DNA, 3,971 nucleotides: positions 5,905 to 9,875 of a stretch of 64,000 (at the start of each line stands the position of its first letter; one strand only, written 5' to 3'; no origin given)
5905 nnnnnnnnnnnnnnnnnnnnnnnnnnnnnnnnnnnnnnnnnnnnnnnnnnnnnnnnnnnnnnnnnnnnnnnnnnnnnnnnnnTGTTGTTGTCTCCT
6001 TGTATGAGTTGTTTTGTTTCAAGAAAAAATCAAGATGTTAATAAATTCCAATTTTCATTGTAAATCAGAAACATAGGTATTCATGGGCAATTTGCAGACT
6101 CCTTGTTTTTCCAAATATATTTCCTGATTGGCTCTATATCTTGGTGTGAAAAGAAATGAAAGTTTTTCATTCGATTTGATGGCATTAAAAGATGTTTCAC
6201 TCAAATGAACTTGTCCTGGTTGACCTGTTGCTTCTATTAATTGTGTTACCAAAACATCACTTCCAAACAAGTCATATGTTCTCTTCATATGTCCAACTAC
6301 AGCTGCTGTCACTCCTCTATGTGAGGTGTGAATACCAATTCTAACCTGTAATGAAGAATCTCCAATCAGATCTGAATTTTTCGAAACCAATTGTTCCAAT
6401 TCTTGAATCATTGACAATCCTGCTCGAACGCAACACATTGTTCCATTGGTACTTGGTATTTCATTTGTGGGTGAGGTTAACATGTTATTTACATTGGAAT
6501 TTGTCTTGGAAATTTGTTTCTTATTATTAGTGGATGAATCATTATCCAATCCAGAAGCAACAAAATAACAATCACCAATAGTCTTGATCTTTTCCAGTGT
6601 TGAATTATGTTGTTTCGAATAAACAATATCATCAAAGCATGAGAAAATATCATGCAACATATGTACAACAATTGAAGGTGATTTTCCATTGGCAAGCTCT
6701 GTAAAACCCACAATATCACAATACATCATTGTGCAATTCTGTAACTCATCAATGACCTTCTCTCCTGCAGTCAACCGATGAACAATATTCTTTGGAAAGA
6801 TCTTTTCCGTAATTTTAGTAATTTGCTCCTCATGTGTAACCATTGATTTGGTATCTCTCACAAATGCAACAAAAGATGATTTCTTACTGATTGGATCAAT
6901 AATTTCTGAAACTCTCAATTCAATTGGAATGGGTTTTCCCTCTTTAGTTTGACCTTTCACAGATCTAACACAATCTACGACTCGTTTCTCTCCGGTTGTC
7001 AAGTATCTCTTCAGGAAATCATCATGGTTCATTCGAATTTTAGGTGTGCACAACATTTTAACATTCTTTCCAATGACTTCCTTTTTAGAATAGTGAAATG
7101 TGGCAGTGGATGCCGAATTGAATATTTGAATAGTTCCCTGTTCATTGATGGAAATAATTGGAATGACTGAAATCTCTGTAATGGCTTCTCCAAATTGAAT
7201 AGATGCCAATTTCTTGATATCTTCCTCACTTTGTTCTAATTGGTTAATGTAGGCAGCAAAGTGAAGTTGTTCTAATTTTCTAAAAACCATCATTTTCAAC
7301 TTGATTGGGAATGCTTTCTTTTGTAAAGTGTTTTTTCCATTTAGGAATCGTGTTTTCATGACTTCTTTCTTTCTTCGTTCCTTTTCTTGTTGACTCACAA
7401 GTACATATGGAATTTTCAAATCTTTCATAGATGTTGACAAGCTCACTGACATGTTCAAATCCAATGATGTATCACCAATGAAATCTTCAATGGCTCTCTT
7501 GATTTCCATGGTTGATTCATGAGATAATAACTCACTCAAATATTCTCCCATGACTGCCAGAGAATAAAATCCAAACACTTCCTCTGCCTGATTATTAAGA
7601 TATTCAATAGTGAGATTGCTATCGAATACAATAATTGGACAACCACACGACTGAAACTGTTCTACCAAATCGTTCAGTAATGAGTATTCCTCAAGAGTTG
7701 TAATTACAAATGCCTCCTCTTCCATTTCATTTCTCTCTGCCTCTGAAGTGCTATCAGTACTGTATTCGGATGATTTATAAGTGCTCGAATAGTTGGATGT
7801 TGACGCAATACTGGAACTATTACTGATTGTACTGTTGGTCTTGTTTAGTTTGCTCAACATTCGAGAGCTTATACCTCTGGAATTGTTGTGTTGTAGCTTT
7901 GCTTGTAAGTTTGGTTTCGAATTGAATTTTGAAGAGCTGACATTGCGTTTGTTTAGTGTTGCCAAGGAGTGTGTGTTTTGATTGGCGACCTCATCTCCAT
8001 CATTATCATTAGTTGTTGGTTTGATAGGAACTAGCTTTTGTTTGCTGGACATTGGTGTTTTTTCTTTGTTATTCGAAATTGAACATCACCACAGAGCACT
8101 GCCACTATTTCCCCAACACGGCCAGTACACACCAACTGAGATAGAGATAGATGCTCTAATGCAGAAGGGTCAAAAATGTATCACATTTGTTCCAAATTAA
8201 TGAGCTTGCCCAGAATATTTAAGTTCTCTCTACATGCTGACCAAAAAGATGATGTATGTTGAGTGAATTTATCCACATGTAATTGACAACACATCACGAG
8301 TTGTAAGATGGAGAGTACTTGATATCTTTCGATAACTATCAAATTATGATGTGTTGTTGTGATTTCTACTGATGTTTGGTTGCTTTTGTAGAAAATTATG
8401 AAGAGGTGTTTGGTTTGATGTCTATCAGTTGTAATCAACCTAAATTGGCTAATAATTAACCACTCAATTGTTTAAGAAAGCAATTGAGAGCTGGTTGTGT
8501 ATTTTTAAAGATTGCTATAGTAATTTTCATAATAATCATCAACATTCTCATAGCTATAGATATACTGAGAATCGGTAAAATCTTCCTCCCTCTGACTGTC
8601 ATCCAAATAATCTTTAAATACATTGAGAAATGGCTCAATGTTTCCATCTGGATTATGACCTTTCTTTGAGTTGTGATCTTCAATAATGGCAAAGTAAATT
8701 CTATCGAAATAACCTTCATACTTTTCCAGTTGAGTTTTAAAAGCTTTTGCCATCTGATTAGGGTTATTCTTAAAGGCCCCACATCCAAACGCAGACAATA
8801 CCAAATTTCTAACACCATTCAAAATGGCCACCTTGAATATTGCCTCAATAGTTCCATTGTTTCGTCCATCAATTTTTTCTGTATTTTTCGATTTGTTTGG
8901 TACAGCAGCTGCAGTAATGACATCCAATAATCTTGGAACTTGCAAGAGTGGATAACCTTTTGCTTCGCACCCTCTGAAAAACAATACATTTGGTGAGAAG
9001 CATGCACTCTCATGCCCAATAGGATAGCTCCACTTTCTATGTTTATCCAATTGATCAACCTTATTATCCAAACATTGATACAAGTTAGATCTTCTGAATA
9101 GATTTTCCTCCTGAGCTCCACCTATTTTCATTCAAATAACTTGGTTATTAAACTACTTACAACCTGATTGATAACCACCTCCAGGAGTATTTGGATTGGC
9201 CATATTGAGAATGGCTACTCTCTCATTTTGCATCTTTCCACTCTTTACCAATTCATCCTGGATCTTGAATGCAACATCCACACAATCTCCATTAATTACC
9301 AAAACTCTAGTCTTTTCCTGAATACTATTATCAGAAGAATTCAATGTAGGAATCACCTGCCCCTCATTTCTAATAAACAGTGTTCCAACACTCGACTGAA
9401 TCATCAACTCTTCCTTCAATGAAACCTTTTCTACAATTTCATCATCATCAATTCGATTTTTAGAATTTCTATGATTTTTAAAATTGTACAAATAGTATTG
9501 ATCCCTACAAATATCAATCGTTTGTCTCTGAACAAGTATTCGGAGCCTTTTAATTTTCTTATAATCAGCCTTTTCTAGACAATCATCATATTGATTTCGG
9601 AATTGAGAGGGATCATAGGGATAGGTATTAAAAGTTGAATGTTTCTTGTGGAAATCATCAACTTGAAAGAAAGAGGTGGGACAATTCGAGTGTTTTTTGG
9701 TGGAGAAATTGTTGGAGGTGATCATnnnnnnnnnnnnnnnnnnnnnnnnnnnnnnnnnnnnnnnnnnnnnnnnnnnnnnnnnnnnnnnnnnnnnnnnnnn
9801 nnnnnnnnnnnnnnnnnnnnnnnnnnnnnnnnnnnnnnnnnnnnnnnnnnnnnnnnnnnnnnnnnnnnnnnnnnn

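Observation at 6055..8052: PAS-PAS sensor fused to a class III cyclase domain that keeps metal and adenine-specificity residues but lacks the transition-state Asn/Arg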

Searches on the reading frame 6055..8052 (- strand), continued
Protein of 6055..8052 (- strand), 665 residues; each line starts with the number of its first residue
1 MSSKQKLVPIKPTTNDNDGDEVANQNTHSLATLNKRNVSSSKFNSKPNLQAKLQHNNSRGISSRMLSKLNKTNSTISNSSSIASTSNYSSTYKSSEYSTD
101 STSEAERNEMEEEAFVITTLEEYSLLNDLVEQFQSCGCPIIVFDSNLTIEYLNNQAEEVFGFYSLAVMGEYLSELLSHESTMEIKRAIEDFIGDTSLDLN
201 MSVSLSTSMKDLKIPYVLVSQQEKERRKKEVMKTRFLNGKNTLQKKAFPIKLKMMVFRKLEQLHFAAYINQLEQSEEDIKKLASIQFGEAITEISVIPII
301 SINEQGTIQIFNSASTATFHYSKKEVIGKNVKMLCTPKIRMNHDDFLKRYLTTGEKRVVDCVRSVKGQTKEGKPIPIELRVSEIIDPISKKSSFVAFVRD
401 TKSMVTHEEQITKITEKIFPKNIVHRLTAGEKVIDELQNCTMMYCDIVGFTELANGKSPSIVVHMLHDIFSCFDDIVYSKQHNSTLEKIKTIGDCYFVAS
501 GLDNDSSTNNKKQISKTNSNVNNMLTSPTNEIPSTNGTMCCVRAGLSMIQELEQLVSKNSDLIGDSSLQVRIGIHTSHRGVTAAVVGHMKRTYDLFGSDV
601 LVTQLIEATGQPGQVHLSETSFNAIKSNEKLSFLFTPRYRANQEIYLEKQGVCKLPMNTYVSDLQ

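Call 70: search_protein_families(library=pfam, proteins=[P0383], max_evalue=0.01)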
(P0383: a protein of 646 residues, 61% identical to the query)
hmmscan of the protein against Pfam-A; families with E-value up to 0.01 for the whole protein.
P0383 (646 aa): 6 families
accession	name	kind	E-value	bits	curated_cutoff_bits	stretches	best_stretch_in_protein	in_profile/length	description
PF00211.25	Guanylate_cyc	-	8.2e-54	182.4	21.9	1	465-640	6-180/183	Adenylate and Guanylate cyclase catalytic domain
PF00989.32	PAS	-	1.6e-15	57.6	22.6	2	321-429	7-113/113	PAS fold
PF13426.13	PAS_9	-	3.3e-11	43.8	27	1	335-431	12-103/103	PAS domain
PF08448.16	PAS_4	-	1.7e-06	28.6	23.1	0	328-431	8-107/110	PAS fold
PF13188.13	PAS_8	-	1.6e-05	25.1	21.8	0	318-363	5-50/65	PAS domain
PF24820.1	Diguanyl_cycl_sensor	-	0.0032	17.8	28.1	0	148-192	4-48/109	Diguanylate cyclase-like sensor domain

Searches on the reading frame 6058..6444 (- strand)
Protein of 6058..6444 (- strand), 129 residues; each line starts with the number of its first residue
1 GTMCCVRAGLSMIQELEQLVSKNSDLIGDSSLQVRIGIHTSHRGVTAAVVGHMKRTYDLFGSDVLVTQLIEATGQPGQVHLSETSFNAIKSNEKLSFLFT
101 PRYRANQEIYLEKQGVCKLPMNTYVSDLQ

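Call 20: search_solved_structures(query=window:6058-6444:-, max_evalue=0.01, show_alignments=5)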
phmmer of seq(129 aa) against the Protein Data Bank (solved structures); distinct sequences matched with E-value up to 0.01: 31.
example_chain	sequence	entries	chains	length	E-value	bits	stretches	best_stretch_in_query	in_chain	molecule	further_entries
7pd4_A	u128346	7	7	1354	2.5e-14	56.4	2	3-87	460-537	Adenylate cyclase 9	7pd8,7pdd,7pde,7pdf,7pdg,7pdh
8buz_A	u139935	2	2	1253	3e-14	56.2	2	3-91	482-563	Adenylate cyclase type 8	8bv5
6r4o_A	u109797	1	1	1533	3.7e-14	55.8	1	3-87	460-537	Adenylate cyclase 9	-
6r3q_A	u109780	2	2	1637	4.5e-14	55.6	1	3-87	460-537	Adenylate cyclase 9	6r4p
9u3p_A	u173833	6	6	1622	1.7e-13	53.7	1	3-86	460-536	Adenylate cyclase type 9,Protein M2-1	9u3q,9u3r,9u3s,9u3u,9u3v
8sl3_A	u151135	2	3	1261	1e-11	47.9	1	3-91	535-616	Adenylate cyclase type 5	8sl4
3uvj_B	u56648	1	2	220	5.4e-08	36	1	27-100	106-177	Guanylate cyclase soluble subunit beta-1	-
4ni2_B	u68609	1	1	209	1.3e-07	34.8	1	27-100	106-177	Guanylate cyclase soluble subunit beta-1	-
2wz1_A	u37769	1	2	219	1.4e-07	34.6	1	27-100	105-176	GUANYLATE CYCLASE SOLUBLE SUBUNIT BETA-1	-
6aoa_A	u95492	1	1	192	3.4e-07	33.4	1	20-92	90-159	Bacterio-rhodopsin/guanylyl cyclase 1 fusion protein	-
9oxn_B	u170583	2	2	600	3.4e-07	33.4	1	30-105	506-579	Guanylate cyclase soluble subunit beta-1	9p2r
6pas_B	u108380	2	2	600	3.5e-07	33.4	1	30-105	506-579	Soluble guanylyl cyclase beta-1 subunit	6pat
6jt0_B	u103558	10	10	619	5.2e-07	32.8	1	27-99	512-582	Guanylate cyclase soluble subunit beta-1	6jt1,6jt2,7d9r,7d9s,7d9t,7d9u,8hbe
3et6_A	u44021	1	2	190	5.6e-07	32.7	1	21-96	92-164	Soluble guanylyl cyclase beta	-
1cjk_A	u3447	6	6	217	1.6e-06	31.2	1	3-90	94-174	ADENYLATE CYCLASE, TYPE V | TYPE V ADENYLYL CYCLASE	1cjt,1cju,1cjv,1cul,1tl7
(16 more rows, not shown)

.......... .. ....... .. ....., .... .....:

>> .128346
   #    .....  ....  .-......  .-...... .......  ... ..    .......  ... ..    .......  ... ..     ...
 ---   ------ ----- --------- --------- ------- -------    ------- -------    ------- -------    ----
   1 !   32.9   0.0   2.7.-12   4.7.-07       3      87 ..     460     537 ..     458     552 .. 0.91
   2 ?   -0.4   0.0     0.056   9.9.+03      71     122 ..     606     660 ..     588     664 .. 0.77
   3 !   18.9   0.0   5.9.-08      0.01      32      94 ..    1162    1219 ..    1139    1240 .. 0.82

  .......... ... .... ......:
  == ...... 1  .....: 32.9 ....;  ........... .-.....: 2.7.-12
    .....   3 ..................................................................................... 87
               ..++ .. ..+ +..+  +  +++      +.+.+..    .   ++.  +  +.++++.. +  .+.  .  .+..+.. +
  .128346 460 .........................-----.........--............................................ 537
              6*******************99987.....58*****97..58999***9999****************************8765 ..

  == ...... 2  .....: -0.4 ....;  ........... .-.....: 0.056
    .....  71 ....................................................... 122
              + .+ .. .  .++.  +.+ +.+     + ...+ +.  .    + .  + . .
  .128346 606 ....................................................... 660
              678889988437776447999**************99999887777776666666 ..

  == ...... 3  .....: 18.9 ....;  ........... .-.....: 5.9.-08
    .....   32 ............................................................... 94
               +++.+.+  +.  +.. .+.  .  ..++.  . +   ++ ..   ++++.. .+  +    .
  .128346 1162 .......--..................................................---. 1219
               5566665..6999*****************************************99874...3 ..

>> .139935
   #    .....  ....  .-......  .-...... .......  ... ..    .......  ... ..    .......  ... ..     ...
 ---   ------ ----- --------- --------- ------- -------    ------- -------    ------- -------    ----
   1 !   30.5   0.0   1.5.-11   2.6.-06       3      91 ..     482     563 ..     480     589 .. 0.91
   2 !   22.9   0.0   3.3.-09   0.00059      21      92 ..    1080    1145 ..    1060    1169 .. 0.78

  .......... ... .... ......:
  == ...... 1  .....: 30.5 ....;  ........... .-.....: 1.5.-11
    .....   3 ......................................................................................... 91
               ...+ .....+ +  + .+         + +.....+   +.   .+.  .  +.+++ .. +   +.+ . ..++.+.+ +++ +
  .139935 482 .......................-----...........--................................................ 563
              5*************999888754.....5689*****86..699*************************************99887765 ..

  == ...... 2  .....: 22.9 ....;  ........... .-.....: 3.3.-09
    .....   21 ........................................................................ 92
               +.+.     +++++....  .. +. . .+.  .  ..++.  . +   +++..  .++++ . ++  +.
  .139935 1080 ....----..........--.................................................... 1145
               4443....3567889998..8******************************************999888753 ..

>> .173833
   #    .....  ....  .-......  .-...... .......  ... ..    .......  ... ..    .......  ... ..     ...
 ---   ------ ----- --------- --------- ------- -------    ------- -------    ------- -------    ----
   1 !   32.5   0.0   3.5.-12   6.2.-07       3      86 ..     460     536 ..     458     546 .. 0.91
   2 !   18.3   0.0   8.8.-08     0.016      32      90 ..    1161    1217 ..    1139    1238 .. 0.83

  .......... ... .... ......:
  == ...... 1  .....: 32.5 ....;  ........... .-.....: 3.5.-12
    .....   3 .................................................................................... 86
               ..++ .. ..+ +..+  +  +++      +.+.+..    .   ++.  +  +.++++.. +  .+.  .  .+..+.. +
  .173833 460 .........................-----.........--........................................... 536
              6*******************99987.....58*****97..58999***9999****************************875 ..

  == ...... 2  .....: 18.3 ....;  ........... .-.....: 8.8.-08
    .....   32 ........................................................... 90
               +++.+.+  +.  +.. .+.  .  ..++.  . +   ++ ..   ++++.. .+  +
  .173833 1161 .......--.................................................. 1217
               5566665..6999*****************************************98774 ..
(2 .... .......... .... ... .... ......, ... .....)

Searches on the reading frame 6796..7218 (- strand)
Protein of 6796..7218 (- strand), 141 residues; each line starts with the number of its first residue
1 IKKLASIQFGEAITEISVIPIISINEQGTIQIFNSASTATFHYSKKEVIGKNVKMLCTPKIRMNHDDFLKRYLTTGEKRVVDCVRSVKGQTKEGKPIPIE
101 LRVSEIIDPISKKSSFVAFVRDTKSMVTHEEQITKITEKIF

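Call 14: search_solved_structures(query=window:6796-7218:-, max_evalue=0.001, show_alignments=5)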
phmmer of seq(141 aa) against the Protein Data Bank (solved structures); distinct sequences matched with E-value up to 0.001: 13.
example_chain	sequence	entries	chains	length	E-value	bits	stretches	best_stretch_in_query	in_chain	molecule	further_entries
1d06_A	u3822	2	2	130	5.5e-19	71.4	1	21-122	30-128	nitrogen fixation regulatory protein fixL | FIXL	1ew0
1dp6_A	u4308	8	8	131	3.3e-14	55.9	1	21-124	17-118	FIXL PROTEIN | SENSOR PROTEIN FIXL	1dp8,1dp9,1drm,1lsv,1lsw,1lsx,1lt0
1xj4_A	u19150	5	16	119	3.8e-14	55.8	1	21-124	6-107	Sensor protein fixL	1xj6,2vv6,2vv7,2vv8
1xj2_A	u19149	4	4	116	4.5e-14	55.5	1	22-124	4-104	Sensor protein fixL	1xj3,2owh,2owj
8js5_A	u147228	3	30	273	1.5e-13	53.8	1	21-124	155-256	Sensor protein FixL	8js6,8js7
1y28_A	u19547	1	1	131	2.3e-13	53.2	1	21-124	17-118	Sensor protein fixL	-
2cmn_A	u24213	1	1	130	2.3e-13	53.2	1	21-124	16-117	SENSOR PROTEIN FIXL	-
1v9y_A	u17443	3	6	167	8.7e-10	41.6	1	16-134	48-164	Heme pas sensor protein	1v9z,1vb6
9cdr_A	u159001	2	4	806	2.5e-09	40.1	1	17-134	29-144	Oxygen sensor protein DosP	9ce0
9cmf_A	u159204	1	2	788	2.7e-09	40.1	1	17-135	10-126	Oxygen sensor protein DosP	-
1s66_L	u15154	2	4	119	5.5e-09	39.1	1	16-123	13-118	Hypothetical protein yddU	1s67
9bgv_A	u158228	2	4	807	1.7e-08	37.5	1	17-134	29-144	Oxygen sensor protein DosP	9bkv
9clo_A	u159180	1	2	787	1.8e-08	37.4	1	17-134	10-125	Oxygen sensor protein DosP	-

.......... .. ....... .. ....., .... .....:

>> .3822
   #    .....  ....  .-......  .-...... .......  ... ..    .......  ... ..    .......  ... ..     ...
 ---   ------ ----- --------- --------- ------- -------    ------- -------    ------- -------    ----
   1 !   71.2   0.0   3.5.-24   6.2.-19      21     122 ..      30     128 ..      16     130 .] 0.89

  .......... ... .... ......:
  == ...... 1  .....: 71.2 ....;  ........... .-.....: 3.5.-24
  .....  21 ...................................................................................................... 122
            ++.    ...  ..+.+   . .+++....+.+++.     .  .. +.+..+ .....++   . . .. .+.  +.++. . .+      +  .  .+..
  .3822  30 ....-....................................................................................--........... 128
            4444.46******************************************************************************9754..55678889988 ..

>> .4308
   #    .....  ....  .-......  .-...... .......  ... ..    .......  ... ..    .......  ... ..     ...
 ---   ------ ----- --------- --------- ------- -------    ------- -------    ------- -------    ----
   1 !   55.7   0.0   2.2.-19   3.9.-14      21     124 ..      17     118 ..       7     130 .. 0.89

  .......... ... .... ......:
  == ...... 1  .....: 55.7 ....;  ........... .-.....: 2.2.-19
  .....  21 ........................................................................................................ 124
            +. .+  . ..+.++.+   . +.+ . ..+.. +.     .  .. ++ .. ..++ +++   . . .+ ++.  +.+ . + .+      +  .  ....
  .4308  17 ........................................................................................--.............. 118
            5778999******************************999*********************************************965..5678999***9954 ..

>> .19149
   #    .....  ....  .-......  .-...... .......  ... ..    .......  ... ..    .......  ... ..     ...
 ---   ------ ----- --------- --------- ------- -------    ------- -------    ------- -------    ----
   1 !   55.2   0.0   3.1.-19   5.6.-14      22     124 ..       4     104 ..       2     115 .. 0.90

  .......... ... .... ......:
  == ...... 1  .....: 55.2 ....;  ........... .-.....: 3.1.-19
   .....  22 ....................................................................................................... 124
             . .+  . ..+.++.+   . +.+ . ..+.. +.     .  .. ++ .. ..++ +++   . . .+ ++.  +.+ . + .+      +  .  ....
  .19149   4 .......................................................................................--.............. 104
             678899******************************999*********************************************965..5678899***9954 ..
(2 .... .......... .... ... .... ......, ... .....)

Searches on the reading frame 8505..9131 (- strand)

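Call 23: search_protein_families(library=pfam, proteins=[window:8505-9131:-], max_evalue=0.01)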
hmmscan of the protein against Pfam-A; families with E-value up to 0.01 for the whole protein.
window:8505-9131:- (208 aa): 1 family
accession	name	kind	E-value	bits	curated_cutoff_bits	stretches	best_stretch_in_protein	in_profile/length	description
PF10021.15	PARG_cat_microb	-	5.4e-11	43.5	23.5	1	5-53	97-145/146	Microbial-type PARG, catalytic domain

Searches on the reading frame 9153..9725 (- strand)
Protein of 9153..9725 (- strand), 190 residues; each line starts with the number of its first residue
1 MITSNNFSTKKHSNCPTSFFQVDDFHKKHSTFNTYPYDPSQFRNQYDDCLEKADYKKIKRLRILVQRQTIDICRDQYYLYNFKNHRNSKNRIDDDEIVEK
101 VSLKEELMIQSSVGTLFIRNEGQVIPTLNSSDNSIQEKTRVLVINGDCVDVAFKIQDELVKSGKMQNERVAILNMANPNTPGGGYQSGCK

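Call 23: search_protein_families(library=pfam, proteins=[window:9153-9725:-], max_evalue=0.01)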
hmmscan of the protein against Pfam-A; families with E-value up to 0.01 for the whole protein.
window:9153-9725:- (190 aa): 1 family
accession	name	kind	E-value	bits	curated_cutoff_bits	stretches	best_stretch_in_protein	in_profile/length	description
PF10021.15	PARG_cat_microb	-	1.9e-09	38.5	23.5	1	110-190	39-97/146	Microbial-type PARG, catalytic domain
